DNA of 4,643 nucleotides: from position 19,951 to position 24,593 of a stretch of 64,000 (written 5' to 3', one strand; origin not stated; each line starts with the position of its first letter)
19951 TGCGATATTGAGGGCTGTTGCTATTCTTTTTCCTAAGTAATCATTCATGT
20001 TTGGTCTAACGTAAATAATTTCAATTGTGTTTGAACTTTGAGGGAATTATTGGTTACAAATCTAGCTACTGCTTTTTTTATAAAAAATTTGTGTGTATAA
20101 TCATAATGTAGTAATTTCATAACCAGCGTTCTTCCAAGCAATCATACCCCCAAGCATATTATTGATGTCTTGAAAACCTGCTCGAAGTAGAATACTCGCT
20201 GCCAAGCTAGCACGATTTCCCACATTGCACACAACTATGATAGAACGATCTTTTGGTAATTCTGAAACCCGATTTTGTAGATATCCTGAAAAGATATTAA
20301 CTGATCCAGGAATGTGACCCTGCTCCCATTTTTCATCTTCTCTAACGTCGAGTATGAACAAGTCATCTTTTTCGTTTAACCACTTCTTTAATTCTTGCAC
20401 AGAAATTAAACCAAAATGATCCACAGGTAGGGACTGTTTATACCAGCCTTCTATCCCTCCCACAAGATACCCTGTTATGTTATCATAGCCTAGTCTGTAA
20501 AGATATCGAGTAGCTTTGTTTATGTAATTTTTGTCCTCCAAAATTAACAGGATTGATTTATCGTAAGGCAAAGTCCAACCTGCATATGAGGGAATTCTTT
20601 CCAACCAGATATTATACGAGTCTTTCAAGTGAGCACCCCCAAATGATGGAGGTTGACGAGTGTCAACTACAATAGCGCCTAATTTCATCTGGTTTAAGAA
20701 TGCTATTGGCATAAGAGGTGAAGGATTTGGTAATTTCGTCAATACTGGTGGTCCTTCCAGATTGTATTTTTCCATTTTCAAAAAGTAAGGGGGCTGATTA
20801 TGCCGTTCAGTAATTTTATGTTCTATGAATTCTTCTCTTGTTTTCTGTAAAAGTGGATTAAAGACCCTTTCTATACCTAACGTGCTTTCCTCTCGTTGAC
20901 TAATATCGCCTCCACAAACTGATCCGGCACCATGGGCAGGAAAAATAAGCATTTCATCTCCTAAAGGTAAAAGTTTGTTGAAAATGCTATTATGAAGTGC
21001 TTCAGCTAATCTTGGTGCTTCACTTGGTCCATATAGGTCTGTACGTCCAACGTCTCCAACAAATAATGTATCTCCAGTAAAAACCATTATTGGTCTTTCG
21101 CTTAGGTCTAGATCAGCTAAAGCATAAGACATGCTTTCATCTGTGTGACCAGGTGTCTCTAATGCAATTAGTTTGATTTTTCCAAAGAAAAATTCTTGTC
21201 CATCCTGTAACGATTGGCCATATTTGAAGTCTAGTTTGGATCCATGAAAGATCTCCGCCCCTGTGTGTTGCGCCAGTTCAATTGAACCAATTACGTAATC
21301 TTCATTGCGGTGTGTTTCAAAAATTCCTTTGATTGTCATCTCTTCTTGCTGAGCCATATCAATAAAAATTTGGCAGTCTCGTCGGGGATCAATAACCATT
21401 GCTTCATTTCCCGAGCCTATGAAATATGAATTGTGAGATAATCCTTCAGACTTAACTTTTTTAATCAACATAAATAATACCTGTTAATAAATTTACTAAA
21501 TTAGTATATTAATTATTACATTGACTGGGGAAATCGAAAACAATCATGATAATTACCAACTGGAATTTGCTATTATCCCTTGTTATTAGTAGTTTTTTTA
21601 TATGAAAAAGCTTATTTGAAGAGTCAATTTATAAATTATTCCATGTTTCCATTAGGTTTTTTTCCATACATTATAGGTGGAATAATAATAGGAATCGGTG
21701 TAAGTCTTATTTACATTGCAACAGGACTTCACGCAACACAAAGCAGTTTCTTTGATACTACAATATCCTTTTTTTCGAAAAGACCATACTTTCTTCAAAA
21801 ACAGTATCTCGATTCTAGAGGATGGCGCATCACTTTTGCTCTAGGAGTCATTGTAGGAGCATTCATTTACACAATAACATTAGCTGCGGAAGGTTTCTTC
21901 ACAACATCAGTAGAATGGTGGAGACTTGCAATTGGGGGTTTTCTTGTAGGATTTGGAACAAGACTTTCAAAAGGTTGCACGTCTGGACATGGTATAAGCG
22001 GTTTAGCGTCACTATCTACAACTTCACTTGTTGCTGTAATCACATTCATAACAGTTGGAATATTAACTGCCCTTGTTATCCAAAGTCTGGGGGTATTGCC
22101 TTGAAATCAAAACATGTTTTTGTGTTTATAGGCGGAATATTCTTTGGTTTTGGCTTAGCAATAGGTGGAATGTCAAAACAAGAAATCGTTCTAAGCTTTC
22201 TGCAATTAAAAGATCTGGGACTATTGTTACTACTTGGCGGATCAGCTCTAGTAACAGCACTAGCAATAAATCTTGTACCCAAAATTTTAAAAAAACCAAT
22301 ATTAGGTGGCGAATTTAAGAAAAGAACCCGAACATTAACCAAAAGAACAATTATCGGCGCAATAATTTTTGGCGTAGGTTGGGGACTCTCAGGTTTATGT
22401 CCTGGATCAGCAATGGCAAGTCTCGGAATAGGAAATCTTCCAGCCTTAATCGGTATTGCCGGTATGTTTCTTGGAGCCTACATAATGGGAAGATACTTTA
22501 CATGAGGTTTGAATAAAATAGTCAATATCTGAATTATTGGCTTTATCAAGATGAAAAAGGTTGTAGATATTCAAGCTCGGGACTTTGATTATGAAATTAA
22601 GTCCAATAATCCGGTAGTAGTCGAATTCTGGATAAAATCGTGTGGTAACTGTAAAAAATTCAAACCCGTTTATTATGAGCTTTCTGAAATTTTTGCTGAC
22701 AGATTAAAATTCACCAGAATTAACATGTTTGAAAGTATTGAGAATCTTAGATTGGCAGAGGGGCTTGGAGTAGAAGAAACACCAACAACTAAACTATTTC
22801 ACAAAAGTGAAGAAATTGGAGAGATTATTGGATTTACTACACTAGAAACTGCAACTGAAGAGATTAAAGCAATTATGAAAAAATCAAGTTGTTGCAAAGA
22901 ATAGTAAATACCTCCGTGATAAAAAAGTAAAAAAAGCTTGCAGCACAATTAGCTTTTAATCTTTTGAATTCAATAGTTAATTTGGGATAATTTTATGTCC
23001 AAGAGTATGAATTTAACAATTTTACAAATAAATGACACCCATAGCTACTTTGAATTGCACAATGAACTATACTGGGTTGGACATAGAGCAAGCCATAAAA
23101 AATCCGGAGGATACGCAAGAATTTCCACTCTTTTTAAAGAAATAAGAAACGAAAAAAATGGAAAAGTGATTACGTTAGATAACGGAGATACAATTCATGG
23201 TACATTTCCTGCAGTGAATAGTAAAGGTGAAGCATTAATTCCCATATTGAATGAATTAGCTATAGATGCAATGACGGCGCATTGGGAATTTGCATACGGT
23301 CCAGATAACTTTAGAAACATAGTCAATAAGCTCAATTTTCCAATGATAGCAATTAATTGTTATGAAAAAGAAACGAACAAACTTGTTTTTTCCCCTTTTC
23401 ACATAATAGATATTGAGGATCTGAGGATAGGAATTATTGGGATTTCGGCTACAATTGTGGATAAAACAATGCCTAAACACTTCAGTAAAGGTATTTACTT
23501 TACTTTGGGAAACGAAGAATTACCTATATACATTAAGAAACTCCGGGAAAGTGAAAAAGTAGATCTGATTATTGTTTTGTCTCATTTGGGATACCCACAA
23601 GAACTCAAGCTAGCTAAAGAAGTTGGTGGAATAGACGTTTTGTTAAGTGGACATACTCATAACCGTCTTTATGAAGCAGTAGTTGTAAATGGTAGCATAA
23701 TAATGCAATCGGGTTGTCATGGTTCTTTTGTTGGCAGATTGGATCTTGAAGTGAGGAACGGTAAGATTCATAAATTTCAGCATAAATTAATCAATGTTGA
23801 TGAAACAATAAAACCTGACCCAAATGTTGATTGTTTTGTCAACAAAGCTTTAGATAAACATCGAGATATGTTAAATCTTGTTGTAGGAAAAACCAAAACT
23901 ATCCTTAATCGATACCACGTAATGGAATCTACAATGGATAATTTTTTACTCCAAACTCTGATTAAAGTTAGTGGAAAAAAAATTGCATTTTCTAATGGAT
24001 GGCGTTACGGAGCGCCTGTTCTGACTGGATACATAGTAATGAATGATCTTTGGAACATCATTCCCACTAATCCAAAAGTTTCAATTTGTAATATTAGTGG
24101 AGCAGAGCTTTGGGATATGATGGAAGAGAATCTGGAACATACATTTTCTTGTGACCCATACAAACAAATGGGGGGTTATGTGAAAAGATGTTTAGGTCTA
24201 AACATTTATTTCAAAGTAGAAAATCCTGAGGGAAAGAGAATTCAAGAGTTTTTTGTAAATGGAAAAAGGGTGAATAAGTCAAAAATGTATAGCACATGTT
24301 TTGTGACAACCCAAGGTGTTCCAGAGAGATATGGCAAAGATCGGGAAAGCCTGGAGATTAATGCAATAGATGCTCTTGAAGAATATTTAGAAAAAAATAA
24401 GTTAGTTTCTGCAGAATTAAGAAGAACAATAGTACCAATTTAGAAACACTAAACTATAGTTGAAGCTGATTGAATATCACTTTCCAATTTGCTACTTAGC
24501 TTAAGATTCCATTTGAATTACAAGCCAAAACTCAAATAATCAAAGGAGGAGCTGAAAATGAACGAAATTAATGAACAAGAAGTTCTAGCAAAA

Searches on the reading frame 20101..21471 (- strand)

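Call 30: search_protein_families(library=pfam, proteins=[window:20101-21471:-], max_evalue=0.0001)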
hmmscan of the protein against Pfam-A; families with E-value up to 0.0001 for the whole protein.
window:20101-21471:- (456 aa): 2 families
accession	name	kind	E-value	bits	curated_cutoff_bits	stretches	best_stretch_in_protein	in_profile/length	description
PF00581.25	Rhodanese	-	1.3e-28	99.9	22.2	2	357-449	1-102/102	Rhodanese-like domain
PF00753.33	Lactamase_B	-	2.9e-12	47.4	22.7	1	11-180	4-196/196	Metallo-beta-lactamase superfamily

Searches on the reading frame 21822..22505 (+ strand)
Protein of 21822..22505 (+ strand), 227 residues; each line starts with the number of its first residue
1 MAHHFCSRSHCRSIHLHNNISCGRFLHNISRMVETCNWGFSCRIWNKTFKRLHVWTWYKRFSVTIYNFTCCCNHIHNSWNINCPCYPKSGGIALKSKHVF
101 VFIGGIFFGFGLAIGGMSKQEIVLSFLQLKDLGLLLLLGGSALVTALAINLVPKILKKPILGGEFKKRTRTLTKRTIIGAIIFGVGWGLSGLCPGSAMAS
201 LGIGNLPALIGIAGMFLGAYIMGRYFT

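Call 30: search_protein_families(library=pfam, proteins=[window:21822-22505:+], max_evalue=0.0001)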
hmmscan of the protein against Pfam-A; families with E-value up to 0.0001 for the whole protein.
window:21822-22505:+ (227 aa): 2 families
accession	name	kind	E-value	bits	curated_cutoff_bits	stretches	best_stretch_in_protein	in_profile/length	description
PF20398.3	DUF6691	-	8.2e-18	65.5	27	1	99-221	4-129/142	Family of unknown function (DUF6691)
PF04143.19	Sulf_transp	-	4.5e-07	30.2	27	1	173-224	54-105/310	Sulphur transport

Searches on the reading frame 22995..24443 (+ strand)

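Call 30: search_protein_families(library=pfam, proteins=[window:22995-24443:+], max_evalue=0.0001)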
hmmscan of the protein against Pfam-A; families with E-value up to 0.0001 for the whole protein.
window:22995-24443:+ (482 aa): 2 families
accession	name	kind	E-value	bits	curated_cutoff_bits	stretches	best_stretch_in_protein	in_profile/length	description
PF02872.23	5_nucleotid_C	-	4.6e-15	56.5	23.6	1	296-435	1-141/158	5'-nucleotidase, C-terminal domain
PF00149.33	Metallophos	-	6.2e-09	37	21.5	1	8-223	2-190/191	Calcineurin-like phosphoesterase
